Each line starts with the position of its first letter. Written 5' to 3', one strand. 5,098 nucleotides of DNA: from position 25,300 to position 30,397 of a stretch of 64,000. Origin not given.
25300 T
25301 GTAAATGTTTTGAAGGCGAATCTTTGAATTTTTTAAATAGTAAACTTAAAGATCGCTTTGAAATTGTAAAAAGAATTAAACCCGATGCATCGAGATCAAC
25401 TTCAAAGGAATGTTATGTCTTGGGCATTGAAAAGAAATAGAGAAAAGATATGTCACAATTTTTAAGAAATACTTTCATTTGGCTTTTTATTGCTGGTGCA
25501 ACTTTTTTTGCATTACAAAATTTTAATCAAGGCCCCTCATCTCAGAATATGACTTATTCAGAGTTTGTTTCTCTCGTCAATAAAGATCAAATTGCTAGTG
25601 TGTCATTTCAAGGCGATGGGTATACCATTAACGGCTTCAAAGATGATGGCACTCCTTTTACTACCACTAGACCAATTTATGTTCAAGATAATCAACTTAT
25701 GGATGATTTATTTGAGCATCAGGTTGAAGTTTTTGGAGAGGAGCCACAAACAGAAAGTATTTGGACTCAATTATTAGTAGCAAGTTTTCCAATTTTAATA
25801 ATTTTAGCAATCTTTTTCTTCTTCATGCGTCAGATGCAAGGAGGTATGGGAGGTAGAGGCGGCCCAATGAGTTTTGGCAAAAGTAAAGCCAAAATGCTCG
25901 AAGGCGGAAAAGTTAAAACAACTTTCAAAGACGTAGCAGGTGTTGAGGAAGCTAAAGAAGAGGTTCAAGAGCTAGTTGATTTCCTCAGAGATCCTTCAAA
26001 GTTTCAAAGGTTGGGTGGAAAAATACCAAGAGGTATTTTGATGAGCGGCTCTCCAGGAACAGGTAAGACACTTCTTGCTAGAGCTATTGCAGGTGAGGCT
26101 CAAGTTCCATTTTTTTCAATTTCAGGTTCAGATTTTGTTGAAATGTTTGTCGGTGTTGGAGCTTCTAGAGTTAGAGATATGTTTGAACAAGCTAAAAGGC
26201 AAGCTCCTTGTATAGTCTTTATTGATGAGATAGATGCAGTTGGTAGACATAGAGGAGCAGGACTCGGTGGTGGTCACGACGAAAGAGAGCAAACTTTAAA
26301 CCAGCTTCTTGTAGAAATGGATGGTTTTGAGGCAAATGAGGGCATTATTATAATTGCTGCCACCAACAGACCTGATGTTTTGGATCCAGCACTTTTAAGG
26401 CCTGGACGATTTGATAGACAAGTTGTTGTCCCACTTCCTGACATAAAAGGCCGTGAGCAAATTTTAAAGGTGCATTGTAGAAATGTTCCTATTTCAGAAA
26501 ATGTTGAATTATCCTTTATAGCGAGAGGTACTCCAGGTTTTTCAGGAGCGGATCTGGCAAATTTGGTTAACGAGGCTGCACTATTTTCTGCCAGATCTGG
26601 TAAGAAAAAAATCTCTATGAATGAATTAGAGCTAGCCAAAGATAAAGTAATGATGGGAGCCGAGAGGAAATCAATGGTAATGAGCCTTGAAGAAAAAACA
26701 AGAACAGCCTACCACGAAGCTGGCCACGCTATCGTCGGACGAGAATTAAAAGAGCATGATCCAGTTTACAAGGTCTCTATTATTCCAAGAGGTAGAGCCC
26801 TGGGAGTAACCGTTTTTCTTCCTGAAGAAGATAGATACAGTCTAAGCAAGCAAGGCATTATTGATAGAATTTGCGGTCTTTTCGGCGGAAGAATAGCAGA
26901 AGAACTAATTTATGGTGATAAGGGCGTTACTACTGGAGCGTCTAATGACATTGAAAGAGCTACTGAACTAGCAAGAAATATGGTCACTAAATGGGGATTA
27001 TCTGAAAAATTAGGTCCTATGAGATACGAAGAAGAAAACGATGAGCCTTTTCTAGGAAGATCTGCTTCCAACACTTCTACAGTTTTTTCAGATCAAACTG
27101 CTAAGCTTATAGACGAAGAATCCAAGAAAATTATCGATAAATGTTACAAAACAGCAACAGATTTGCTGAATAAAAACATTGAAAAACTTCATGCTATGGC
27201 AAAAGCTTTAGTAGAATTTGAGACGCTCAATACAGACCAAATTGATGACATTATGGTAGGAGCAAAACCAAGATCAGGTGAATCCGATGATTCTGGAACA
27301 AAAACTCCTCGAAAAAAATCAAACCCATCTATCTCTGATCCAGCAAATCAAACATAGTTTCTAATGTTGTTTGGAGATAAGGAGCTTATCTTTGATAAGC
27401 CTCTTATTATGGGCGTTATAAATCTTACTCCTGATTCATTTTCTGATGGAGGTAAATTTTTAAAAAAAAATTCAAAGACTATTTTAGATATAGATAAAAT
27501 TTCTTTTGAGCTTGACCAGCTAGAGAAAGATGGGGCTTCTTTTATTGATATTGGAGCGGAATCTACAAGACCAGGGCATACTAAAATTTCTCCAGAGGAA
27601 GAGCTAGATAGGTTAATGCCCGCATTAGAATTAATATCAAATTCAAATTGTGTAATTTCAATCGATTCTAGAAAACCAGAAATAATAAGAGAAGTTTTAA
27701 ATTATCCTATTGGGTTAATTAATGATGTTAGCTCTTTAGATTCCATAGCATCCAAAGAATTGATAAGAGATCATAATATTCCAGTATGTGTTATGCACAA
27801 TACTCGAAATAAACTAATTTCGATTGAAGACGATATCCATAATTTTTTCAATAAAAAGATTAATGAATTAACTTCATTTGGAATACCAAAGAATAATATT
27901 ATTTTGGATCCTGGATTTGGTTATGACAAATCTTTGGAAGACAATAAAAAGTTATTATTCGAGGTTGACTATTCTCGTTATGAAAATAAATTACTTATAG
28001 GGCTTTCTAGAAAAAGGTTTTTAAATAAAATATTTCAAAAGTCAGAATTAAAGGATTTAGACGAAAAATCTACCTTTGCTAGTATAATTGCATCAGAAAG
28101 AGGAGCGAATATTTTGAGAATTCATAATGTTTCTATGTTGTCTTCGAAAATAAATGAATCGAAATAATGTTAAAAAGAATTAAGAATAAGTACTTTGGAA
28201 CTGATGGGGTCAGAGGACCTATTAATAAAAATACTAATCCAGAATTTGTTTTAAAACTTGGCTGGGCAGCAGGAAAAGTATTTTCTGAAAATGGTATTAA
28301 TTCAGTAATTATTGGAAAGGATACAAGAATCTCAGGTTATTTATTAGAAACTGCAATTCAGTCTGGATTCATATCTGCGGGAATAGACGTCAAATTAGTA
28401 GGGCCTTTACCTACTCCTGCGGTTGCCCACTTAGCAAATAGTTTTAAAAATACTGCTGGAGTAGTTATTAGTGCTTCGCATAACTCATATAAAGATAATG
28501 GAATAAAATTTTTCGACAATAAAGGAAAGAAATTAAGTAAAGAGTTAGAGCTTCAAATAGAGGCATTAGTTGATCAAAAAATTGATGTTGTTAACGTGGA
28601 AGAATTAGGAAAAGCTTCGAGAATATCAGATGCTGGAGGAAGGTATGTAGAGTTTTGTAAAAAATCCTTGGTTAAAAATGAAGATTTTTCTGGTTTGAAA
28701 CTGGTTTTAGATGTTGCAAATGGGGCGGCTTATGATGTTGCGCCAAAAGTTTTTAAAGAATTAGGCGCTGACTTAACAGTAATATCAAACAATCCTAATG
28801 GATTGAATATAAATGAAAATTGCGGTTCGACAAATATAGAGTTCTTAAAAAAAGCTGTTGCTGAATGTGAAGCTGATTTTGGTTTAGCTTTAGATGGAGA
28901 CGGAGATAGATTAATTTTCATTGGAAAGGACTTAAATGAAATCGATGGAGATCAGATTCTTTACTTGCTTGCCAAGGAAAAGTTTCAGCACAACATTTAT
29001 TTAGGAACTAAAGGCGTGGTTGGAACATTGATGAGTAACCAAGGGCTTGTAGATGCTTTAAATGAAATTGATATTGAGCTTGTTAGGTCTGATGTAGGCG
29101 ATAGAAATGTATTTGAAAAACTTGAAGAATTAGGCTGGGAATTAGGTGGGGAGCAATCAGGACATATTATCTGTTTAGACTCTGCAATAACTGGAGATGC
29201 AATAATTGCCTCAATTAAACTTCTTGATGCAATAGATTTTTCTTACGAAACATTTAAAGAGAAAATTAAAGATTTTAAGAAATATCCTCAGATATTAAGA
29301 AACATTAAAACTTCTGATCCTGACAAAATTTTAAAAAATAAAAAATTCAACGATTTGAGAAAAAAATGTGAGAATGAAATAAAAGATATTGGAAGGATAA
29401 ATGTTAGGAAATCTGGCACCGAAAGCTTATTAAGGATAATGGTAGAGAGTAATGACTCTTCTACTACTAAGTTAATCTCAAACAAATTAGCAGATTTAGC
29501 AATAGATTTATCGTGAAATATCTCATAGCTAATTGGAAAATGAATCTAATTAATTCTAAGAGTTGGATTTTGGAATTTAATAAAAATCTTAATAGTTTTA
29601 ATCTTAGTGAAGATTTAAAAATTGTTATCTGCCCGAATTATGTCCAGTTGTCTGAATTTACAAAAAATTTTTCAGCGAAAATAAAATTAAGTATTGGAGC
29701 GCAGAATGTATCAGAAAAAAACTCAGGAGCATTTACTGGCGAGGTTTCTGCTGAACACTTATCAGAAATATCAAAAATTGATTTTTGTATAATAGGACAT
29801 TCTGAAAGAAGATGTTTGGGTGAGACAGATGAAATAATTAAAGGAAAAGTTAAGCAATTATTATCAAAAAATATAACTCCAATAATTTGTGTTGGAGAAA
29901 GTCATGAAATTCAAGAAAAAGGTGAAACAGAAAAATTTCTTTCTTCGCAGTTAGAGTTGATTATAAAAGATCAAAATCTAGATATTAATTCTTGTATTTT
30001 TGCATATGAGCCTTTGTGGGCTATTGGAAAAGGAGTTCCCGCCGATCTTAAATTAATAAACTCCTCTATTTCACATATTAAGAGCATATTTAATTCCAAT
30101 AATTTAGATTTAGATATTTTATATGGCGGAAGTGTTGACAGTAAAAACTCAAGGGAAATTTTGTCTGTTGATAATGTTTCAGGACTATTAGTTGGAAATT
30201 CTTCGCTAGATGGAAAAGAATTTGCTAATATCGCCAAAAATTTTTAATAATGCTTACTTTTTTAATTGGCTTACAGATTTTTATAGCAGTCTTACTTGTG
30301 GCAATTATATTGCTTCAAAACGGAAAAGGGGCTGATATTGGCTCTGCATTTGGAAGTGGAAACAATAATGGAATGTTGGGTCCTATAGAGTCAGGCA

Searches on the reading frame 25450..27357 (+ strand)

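Call 78: search_protein_families(library=pfam, proteins=[window:25450-27357:+], max_evalue=0.00001)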
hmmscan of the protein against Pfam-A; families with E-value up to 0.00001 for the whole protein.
window:25450-27357:+ (635 aa): 5 families
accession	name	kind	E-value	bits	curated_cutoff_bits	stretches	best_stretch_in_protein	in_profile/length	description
PF01434.24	Peptidase_M41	-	3.8e-71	239.3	29.9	1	409-601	1-191/191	Peptidase family M41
PF00004.35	AAA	-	1.6e-46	158.5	21.2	1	196-329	1-131/131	ATPase family associated with various cellular activities (AAA)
PF06480.20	FtsH_ext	-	3.1e-16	59.9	25.5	1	9-97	2-101/103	FtsH Extracellular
PF17862.7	AAA_lid_3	-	2.6e-12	46.5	27.2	1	351-394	1-44/45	AAA+ lid domain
PF06068.19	TIP49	-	8.5e-06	25.6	23.8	0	159-230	23-89/347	TIP49 P-loop domain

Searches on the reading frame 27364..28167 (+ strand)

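Call 78: search_protein_families(library=pfam, proteins=[window:27364-28167:+], max_evalue=0.00001)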
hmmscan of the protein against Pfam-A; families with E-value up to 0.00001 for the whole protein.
window:27364-28167:+ (267 aa): 1 family
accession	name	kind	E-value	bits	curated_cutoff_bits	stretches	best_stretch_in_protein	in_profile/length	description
PF00809.28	Pterin_bind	-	2e-52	178.7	25.5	1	16-254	1-244/244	Pterin binding enzyme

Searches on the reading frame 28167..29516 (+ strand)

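Call 78: search_protein_families(library=pfam, proteins=[window:28167-29516:+], max_evalue=0.00001)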
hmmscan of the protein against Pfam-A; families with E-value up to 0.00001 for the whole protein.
window:28167-29516:+ (449 aa): 4 families
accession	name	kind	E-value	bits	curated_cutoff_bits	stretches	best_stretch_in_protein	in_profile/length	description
PF02878.22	PGM_PMM_I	-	1.3e-41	141.9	22.5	1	8-137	2-133/138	Phosphoglucomutase/phosphomannomutase, alpha/beta/alpha domain I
PF02880.22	PGM_PMM_III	-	2.8e-28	98.8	20.7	1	260-373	1-115/115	Phosphoglucomutase/phosphomannomutase, alpha/beta/alpha domain III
PF02879.22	PGM_PMM_II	-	1.9e-13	51.2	29.3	1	159-252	2-99/103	Phosphoglucomutase/phosphomannomutase, alpha/beta/alpha domain II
PF00408.26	PGM_PMM_IV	-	3.1e-10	40.4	23.1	1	379-443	3-67/68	Phosphoglucomutase/phosphomannomutase, C-terminal domain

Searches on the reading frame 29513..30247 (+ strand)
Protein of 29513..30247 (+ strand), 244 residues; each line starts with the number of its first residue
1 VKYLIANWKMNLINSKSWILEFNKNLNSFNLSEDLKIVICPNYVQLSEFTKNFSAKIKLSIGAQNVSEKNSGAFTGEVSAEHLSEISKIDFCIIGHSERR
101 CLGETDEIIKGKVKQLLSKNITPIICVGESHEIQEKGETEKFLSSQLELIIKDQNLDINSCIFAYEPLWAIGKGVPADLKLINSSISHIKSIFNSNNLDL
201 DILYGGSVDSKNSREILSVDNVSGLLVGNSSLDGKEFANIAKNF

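Call 78: search_protein_families(library=pfam, proteins=[window:29513-30247:+], max_evalue=0.00001)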
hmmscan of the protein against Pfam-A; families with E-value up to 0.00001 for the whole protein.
window:29513-30247:+ (244 aa): 1 family
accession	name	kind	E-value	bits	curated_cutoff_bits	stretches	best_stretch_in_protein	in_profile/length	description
PF00121.24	TIM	-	3.4e-66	223.7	20.1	1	3-243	2-244/245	Triosephosphate isomerase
